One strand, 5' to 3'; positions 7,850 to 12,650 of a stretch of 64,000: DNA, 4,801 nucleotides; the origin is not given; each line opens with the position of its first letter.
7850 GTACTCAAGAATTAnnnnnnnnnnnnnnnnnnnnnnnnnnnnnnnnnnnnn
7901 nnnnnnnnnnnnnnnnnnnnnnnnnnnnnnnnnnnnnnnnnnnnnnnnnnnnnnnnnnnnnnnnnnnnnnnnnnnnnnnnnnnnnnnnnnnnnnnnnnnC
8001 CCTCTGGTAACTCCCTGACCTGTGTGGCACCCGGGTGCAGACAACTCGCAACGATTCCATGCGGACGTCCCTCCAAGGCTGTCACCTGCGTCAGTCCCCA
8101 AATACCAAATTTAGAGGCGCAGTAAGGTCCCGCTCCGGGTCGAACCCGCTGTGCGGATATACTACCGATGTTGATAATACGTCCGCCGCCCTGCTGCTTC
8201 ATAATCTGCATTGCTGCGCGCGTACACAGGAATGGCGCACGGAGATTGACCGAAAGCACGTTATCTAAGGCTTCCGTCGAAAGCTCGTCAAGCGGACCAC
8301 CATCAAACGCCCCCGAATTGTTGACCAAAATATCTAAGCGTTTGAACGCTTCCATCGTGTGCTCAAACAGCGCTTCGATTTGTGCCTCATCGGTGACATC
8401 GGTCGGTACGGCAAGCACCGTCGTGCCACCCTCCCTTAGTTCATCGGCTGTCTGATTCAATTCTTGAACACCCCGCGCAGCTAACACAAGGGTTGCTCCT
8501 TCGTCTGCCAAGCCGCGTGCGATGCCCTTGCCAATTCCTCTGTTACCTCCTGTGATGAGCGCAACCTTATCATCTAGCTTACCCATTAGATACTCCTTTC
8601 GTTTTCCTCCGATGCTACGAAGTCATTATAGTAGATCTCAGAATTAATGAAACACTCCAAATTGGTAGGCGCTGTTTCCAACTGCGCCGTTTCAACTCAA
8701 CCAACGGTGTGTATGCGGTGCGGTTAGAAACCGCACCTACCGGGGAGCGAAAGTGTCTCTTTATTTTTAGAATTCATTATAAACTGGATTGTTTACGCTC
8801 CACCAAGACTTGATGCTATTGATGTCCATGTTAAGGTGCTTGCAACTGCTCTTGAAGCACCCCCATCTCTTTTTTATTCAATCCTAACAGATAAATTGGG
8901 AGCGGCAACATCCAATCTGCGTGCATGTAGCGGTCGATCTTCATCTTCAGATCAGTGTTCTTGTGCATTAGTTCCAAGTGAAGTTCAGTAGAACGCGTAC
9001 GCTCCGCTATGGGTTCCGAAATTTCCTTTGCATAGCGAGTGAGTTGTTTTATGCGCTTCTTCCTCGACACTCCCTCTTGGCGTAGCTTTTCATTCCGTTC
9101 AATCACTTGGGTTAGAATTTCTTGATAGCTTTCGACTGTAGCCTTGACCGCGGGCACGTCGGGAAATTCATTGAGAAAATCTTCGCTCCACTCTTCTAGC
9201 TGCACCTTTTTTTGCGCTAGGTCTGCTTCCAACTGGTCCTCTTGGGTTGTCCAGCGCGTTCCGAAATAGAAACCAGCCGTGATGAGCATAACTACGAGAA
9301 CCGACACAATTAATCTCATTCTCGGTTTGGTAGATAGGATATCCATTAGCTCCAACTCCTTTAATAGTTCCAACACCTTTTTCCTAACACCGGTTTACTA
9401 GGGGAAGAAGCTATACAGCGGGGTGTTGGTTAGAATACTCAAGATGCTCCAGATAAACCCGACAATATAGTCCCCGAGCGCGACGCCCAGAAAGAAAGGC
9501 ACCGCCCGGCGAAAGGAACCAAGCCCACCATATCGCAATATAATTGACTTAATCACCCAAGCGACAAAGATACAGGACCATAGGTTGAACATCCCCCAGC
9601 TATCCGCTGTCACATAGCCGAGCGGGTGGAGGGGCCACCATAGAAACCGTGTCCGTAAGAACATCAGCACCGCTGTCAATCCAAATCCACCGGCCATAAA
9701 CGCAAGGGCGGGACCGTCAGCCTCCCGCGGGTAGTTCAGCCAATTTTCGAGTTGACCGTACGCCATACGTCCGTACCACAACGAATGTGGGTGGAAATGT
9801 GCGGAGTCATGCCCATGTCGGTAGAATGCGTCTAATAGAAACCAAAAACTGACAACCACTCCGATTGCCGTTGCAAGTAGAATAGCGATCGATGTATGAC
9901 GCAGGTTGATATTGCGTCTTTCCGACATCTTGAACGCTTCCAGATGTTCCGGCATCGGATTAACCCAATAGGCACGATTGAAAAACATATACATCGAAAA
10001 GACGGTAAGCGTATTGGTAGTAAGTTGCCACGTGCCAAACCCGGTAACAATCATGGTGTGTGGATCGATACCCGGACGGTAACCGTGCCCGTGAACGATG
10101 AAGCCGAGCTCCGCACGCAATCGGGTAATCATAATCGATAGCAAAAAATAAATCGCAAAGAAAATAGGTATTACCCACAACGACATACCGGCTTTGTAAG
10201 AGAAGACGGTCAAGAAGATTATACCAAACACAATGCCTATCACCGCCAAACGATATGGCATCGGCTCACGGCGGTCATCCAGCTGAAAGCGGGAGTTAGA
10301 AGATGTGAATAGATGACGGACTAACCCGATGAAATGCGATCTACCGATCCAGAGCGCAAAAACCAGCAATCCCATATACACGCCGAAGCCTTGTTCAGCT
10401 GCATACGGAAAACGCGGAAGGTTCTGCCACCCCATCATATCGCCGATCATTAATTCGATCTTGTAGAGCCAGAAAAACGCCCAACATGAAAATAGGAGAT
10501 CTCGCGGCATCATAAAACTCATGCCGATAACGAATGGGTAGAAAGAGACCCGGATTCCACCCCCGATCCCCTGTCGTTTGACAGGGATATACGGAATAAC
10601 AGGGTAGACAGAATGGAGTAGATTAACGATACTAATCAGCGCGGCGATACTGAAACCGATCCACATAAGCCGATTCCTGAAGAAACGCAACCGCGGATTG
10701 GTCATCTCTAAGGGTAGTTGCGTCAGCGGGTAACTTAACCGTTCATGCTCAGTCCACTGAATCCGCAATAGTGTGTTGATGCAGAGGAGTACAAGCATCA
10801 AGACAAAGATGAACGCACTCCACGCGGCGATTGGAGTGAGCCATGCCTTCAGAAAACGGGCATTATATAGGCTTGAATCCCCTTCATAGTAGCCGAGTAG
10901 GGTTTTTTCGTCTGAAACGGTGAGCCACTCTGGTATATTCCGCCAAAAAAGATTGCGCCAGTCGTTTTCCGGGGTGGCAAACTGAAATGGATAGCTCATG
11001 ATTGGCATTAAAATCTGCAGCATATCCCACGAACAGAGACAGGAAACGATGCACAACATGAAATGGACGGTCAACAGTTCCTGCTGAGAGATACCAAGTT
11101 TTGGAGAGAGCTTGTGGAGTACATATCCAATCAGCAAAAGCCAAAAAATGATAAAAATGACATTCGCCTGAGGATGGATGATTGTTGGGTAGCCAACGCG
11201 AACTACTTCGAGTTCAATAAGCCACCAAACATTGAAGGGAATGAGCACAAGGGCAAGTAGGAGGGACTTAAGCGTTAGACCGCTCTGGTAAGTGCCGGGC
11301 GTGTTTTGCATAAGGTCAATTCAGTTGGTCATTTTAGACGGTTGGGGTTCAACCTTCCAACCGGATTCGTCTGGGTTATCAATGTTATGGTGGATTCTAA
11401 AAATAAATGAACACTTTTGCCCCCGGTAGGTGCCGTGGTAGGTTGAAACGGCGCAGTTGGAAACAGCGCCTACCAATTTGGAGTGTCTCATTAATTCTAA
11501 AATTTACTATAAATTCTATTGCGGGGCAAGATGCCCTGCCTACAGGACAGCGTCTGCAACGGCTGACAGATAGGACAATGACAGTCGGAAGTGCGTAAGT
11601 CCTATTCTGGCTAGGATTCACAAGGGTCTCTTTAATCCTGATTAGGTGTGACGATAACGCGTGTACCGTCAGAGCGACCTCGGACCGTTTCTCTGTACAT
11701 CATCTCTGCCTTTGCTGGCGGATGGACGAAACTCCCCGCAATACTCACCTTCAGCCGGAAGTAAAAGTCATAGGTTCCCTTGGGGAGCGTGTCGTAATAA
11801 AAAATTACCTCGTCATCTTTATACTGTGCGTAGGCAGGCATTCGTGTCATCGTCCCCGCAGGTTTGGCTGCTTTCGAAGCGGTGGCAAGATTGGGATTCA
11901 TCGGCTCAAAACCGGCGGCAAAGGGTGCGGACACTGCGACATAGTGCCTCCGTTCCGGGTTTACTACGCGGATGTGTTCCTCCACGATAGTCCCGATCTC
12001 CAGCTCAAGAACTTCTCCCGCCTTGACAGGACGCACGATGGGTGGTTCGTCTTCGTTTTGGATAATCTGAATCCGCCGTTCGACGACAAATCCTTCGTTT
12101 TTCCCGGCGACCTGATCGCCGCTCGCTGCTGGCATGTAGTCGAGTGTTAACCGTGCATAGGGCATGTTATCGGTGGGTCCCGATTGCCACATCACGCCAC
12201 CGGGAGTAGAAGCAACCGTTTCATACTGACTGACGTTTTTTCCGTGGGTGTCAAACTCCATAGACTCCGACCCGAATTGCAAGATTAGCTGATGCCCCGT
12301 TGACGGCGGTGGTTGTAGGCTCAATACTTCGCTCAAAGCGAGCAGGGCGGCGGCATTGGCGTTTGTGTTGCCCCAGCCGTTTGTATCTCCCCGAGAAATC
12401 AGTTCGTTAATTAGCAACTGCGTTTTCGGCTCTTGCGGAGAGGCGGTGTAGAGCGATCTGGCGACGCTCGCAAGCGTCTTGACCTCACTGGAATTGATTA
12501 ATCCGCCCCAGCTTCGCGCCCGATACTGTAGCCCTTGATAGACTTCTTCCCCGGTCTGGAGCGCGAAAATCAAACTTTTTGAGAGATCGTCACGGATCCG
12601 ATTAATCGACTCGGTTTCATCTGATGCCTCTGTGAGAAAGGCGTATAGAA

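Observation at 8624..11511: Two inverted copies of a roughly 140-bp MITE-like element bracket a two-gene membrane-protein cassette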

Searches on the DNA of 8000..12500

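Call 8: search_rna_families(source=window, start=8000, end=12500, threshold=evalue, max_evalue=1)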
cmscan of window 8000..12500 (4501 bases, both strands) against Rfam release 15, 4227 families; matches with E-value up to 1: 0.
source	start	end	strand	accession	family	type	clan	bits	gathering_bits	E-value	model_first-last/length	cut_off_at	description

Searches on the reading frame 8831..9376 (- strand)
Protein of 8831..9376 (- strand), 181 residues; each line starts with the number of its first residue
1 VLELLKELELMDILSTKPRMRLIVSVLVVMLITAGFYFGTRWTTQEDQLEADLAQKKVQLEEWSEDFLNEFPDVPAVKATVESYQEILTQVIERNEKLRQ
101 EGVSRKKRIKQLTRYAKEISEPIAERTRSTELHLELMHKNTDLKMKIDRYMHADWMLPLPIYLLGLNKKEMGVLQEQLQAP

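Call 7: search_protein_families(library=pfam, proteins=[window:8831-9376:-], max_evalue=0.01)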
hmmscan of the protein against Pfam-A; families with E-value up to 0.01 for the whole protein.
window:8831-9376:- (181 aa): 1 family
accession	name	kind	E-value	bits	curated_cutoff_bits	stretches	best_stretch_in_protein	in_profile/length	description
PF06295.17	ZapG-like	-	0.0057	17.1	33.5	0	24-118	3-99/123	Z-ring associated protein G-like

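Call 58: search_protein_families(library=ncbifam, proteins=[window:8831-9376:-], max_evalue=0.01)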
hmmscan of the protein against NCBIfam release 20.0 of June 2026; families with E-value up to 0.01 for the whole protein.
window:8831-9376:- (181 aa): 3 families
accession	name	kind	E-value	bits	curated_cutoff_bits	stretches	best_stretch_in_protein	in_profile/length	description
TIGR03007.1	pepcterm_ChnLen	equivalog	0.0015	16.8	278.85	1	44-136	247-340/498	XrtA system polysaccharide chain length determinant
NF045844.1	BC85_0335_fam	subfamily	0.0032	17.1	65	1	20-64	2-46/215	BC85_0335 family putative methyltransferase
NF033617.1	RND_permease_2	subfamily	0.0066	14.4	1250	1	52-153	615-714/1009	multidrug efflux RND transporter permease subunit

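Call 63: find_encoding_contigs(protein=window:8831-9376:-, flank=5000, max_places=6)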
Protein window:8831-9376:- (181 aa): no gene with exactly this product is on record in the collection.
